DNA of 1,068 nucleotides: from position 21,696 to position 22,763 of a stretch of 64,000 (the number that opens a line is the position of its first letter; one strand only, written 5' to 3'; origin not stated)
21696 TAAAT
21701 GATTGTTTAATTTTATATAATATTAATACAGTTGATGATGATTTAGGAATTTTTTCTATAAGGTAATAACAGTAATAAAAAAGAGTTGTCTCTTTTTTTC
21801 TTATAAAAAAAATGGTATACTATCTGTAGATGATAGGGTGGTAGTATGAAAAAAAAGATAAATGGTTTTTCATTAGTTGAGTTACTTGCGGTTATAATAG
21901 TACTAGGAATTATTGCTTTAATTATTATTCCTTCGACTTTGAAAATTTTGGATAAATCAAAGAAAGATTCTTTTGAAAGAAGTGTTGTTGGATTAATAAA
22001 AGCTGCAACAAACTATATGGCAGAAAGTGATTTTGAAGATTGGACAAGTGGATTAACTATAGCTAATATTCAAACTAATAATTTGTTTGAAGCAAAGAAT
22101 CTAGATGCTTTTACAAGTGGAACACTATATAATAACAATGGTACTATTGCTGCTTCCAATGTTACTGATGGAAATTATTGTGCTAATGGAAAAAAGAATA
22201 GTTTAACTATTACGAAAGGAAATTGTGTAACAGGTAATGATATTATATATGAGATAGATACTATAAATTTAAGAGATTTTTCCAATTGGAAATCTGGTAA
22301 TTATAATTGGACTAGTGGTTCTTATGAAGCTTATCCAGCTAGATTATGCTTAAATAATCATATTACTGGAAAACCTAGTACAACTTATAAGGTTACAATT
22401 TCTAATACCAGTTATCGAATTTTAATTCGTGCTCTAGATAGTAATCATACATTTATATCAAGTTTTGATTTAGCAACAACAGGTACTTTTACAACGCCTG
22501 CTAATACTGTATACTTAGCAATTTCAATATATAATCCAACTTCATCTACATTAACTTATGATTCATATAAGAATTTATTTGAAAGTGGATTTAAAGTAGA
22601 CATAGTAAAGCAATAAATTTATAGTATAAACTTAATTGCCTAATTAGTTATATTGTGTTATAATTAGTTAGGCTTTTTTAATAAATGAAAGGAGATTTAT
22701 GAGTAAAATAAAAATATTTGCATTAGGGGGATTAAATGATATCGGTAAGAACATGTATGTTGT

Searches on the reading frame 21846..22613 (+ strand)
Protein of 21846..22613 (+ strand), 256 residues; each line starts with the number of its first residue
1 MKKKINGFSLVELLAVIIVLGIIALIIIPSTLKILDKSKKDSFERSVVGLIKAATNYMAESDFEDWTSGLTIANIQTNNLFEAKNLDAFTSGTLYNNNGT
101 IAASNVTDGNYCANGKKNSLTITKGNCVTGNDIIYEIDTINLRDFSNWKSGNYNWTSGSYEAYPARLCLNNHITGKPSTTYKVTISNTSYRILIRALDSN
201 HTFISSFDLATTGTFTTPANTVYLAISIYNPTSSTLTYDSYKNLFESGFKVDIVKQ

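Call 7: search_protein_families(library=pfam, proteins=[window:21846-22613:+], max_evalue=0.1)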
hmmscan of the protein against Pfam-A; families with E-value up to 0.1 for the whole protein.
window:21846-22613:+ (256 aa): 1 family
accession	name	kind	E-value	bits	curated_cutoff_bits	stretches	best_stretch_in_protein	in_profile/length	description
PF07963.17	N_methyl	-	1.5e-05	24.8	21.2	1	3-27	2-26/27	Prokaryotic N-terminal methylation motif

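Call 21: search_protein_families(library=pfam, proteins=[window:21846-22613:+], max_evalue=10)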
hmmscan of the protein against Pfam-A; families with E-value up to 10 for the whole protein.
window:21846-22613:+ (256 aa): 1 family
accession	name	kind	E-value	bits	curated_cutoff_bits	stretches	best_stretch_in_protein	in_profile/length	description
PF07963.17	N_methyl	-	1.5e-05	24.8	21.2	1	3-27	2-26/27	Prokaryotic N-terminal methylation motif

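Call 57: search_protein_families(library=ncbifam, proteins=[window:21846-22613:+], max_evalue=0.01)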
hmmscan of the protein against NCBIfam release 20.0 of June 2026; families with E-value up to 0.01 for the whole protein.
window:21846-22613:+ (256 aa): 7 families
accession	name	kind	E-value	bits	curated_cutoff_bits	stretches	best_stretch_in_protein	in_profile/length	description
TIGR01710.1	typeII_sec_gspG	equivalog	3.2e-07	30.4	88.85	1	7-59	2-54/134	type II secretion system major pseudopilin GspG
NF041775.1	typeIV_PilA_Myxo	equivalog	6e-06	26.4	400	1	6-62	11-67/214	type IV pilin protein PilA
NF041013.1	T4P_ComGE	equivalog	1.5e-05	25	49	1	3-55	1-53/83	competence type IV pilus minor pilin ComGE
TIGR02532.1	IV_pilin_GFxxxE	domain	7.8e-05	22.4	16.3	1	6-28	2-24/24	prepilin-type N-terminal cleavage/methylation domain-containing protein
NF040999.1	pilin_ComGC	equivalog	0.00016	21.8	75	1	6-52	2-47/84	competence type IV pilus major pilin ComGC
NF038304.1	EPS_HpsC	equivalog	0.006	16.2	200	1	2-60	17-75/318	hormogonium polysaccharide secretion pseudopilin HpsC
NF007862.0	PRK10574.1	equivalog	0.0073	16.4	138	0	4-38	3-37/145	prepilin peptidase-dependent pilin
